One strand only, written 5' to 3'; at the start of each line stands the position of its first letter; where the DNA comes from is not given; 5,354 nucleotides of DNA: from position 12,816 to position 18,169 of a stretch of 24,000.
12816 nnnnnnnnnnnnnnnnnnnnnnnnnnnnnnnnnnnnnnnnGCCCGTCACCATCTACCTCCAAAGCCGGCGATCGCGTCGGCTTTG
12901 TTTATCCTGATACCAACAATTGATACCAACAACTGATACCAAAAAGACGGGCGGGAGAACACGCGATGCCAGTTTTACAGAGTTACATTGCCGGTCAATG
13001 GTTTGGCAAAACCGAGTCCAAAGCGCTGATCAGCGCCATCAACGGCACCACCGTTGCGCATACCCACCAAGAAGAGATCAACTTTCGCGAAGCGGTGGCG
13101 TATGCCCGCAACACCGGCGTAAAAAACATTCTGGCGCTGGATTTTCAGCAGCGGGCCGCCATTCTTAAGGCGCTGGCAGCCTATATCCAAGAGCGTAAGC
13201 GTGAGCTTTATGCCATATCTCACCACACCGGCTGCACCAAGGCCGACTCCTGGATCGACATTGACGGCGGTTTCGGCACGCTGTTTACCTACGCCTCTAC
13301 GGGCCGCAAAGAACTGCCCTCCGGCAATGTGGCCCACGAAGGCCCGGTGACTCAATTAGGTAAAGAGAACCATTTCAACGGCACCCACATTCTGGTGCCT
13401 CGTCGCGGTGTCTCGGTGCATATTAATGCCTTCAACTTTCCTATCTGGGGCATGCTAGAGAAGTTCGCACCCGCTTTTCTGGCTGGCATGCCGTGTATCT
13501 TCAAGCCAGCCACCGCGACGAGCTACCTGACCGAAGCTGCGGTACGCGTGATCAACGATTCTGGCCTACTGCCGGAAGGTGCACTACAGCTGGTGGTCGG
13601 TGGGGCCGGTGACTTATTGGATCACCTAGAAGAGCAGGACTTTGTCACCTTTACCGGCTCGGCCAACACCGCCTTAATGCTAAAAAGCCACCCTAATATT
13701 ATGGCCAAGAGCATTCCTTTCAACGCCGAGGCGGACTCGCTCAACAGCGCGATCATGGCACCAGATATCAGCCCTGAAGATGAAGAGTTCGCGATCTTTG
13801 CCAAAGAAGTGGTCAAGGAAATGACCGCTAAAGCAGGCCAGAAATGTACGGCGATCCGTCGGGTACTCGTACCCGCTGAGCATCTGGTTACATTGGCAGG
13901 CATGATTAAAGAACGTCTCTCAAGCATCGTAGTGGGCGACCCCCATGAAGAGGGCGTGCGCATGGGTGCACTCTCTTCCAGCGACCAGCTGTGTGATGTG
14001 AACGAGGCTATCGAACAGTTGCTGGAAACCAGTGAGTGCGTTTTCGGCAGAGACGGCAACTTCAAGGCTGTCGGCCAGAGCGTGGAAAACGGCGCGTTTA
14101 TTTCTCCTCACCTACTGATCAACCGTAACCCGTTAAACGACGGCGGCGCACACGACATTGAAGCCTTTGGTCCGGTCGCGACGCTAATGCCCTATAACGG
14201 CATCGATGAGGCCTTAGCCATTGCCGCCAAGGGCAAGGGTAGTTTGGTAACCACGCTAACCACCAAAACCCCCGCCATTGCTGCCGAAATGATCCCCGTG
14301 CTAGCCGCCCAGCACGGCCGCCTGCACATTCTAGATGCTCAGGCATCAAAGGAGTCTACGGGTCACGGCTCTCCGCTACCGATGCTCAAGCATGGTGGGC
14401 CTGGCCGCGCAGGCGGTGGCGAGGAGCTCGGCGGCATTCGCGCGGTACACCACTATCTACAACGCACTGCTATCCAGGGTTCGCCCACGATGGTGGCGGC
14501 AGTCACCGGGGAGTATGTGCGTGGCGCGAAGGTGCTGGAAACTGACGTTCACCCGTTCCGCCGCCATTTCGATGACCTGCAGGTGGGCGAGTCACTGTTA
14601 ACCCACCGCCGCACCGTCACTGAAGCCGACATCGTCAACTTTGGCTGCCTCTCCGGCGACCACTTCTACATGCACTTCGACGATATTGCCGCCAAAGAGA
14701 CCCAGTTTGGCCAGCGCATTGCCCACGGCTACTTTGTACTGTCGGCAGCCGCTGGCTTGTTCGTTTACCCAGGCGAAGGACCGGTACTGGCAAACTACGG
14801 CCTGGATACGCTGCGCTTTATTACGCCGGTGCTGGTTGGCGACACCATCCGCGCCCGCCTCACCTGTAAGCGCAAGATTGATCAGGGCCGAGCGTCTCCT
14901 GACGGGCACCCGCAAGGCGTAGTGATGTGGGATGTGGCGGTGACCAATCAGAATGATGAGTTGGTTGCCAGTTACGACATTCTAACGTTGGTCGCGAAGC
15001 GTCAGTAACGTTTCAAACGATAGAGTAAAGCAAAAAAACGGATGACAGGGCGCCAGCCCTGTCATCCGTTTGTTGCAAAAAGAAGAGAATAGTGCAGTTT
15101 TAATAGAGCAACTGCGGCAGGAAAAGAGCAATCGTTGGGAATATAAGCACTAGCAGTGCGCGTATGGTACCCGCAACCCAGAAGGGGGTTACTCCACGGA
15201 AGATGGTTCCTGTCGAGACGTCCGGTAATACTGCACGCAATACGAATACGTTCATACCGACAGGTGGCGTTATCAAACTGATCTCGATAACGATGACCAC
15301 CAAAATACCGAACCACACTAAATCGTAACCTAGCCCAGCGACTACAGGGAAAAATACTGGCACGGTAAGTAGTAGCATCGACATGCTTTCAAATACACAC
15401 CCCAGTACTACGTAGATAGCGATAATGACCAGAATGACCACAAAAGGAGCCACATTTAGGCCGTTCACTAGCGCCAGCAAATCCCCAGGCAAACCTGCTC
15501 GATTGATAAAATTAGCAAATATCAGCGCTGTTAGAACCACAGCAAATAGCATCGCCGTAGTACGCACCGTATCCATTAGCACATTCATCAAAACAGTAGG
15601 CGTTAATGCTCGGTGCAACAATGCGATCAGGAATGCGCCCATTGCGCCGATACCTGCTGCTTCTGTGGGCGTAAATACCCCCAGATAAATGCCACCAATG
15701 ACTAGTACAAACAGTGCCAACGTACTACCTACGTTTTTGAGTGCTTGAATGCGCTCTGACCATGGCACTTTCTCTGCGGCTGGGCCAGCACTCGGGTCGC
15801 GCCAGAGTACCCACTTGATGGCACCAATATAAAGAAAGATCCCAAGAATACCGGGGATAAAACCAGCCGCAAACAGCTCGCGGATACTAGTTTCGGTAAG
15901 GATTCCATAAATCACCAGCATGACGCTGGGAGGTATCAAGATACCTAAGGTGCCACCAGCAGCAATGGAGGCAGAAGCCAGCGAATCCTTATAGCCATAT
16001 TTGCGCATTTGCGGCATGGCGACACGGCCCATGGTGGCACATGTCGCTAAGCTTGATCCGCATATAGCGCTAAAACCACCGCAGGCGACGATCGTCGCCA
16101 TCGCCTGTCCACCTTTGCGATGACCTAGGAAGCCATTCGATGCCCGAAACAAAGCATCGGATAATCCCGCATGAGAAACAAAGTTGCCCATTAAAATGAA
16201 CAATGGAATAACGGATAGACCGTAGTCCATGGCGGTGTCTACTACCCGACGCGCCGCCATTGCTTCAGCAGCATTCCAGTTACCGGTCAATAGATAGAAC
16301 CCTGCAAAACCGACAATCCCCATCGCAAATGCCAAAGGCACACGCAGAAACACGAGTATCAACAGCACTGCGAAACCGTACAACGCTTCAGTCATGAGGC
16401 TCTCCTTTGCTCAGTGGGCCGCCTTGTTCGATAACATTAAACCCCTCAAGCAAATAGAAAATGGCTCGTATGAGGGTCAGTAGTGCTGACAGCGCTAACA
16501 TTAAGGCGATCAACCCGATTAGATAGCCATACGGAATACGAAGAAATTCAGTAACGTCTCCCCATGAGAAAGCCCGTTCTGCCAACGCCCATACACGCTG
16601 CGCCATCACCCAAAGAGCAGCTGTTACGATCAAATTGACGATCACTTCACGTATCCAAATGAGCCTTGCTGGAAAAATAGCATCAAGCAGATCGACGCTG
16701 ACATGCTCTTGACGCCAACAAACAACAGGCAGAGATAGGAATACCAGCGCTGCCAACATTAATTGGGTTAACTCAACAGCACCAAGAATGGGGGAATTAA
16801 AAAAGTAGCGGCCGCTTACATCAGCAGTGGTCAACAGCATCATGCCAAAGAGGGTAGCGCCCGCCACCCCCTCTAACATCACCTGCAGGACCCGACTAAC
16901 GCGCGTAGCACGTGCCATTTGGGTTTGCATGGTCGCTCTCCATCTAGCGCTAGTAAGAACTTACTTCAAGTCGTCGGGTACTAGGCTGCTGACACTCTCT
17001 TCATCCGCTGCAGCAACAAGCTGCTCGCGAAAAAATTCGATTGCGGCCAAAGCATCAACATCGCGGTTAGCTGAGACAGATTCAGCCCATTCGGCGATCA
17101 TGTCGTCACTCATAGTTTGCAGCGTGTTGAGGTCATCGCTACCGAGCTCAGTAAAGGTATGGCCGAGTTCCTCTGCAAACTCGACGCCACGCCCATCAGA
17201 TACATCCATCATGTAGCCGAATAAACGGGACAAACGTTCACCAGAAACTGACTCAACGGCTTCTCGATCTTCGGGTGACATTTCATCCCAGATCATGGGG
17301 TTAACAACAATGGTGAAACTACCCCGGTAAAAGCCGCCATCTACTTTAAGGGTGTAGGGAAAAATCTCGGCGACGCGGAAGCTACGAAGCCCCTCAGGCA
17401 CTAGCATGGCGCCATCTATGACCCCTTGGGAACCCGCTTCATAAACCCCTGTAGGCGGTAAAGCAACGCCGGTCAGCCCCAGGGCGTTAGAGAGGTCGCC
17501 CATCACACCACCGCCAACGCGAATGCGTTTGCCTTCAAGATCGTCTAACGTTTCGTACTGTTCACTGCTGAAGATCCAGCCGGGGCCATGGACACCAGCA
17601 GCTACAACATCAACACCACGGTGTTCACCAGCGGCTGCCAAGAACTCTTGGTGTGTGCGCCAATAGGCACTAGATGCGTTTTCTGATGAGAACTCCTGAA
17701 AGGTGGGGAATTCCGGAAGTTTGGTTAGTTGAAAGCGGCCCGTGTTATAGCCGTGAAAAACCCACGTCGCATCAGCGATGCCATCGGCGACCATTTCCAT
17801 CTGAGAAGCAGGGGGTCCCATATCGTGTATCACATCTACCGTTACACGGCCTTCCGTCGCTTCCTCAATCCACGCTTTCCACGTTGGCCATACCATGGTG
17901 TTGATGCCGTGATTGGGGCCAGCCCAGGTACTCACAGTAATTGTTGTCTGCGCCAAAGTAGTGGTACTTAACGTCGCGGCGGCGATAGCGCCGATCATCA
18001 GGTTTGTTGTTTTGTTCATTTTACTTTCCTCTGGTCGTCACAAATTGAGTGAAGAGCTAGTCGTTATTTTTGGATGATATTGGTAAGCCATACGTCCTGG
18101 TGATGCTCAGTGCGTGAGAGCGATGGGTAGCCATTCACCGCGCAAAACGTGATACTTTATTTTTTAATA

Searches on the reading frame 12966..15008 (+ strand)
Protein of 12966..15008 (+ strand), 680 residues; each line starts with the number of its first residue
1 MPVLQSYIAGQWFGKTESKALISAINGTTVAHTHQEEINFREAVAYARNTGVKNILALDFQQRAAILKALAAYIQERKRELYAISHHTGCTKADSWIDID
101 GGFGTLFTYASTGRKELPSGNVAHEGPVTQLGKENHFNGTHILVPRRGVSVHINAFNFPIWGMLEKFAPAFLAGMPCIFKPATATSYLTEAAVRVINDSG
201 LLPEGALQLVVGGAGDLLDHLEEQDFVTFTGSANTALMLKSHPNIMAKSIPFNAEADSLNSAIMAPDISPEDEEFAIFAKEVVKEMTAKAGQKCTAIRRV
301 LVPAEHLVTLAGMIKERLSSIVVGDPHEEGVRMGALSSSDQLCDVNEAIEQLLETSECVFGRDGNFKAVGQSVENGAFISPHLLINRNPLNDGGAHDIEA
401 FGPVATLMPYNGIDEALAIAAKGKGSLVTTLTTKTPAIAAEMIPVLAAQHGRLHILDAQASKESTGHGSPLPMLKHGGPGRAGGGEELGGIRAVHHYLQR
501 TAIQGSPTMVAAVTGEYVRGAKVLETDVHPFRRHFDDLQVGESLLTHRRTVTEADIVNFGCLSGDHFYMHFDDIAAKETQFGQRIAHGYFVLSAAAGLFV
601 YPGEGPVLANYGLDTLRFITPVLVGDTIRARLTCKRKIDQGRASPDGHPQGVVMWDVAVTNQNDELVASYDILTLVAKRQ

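Call 7: search_protein_families(library=ncbifam, proteins=[window:12966-15008:+])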
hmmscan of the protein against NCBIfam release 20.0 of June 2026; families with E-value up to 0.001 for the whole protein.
window:12966-15008:+ (680 aa): 41 families (the best 25 are shown)
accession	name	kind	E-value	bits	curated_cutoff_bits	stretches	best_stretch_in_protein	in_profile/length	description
TIGR02278.1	PaaN-DH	equivalog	7.2e-290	963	562.8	1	4-678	1-664/664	phenylacetic acid degradation bifunctional protein PaaZ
NF008868.0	PRK11903.1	equivalog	1.7e-179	597.8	444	1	3-514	4-515/521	3,4-dehydroadipyl-CoA semialdehyde dehydrogenase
NF042993.1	AlphKGSA_gudD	equivalog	1.4e-32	113.1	770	1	4-434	4-419/481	alpha-ketoglutaric semialdehyde dehydrogenase GucD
NF009725.0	PRK13252.1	equivalog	2.7e-31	108.6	593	1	3-504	6-478/488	betaine-aldehyde dehydrogenase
NF040869.1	G3PDH_Arch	equivalog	6.2e-31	107.6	780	1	2-426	18-423/502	NADP-dependent glyceraldehyde-3-phosphate dehydrogenase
NF008869.0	PRK11904.1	equivalog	7.2e-31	106.8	747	1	21-413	567-941/1042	bifunctional proline dehydrogenase/L-glutamate gamma-semialdehyde dehydrogenase PutA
NF010000.0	PRK13473.1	subfamily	3.9e-30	104.9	615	1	7-434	6-413/475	aminobutyraldehyde dehydrogenase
TIGR01804.1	BADH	equivalog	1.7e-29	102.7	668.6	1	7-437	1-415/467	betaine-aldehyde dehydrogenase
NF006916.0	PRK09407.1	equivalog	3.1e-29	101.9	521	1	18-461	35-455/526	succinic semialdehyde dehydrogenase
NF050026.1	AcaldDHExaC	equivalog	4.8e-29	101.3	900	1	5-433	17-433/503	acetaldehyde dehydrogenase ExaC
NF006992.0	PRK09457.1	subfamily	1.1e-27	96.9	514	1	6-434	3-410/487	succinylglutamate-semialdehyde dehydrogenase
TIGR01238.1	D1pyr5carbox3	equivalog_domain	1.3e-27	96.5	485.2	1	38-412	74-417/500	L-glutamate gamma-semialdehyde dehydrogenase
NF002852.0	PRK03137.1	subfamily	2e-27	96.2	648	1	42-435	76-451/514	L-glutamate gamma-semialdehyde dehydrogenase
NF047626.1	SulfactDhSafD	equivalog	4.6e-27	95.2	700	1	49-442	33-402/454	sulfoacetaldehyde dehydrogenase SafD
TIGR03216.1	OH_muco_semi_DH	equivalog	1.2e-26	93.4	693.25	1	5-435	2-421/481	2-hydroxymuconic semialdehyde dehydrogenase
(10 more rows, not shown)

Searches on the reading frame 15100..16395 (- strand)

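Call 7: search_protein_families(library=ncbifam, proteins=[window:15100-16395:-])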
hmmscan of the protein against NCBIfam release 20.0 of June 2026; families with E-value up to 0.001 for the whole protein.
window:15100-16395:- (431 aa): 3 families
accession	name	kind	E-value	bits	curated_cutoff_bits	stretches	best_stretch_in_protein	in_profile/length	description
TIGR00786.1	dctM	subfamily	1.7e-94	316.8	268.45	1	19-427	2-405/405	TRAP transporter large permease subunit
NF011634.1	PRK15060.1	equivalog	7.4e-45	153.7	800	1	10-419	9-412/425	2,3-diketo-L-gulonate TRAP transporter large permease YiaN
TIGR02123.1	TRAP_fused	subfamily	1.8e-19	69.9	320.65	1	52-386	160-499/615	TRAP transporter fused permease subunit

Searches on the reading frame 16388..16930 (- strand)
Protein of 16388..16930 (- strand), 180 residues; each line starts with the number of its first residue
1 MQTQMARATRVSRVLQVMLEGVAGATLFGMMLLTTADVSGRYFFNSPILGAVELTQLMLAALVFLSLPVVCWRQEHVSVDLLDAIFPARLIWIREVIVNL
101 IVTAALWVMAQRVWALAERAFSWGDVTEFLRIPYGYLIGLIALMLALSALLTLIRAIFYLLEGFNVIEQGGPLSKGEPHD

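Call 7: search_protein_families(library=ncbifam, proteins=[window:16388-16930:-])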
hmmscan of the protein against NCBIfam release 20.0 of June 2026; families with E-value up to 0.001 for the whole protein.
window:16388-16930:- (180 aa): 0 families

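Call 8: search_protein_families(library=pfam, proteins=[window:16388-16930:-])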
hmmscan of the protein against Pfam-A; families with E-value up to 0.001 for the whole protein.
window:16388-16930:- (180 aa): 1 family
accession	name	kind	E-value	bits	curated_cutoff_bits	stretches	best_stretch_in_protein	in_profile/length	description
PF04290.18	DctQ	-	1.9e-22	80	28.3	1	30-156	1-126/132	Tripartite ATP-independent periplasmic transporters, DctQ component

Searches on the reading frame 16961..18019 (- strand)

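Call 7: search_protein_families(library=ncbifam, proteins=[window:16961-18019:-])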
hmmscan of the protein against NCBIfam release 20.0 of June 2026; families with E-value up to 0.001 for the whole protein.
window:16961-18019:- (352 aa): 2 families
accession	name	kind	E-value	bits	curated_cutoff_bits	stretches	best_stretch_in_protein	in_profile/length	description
NF037995.1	TRAP_S1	subfamily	8.4e-13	48.2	50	1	124-262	96-234/271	TRAP transporter substrate-binding protein DctP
TIGR00787.1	dctP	subfamily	0.00011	21.8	175.05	1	151-258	123-230/257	DctP family TRAP transporter solute-binding subunit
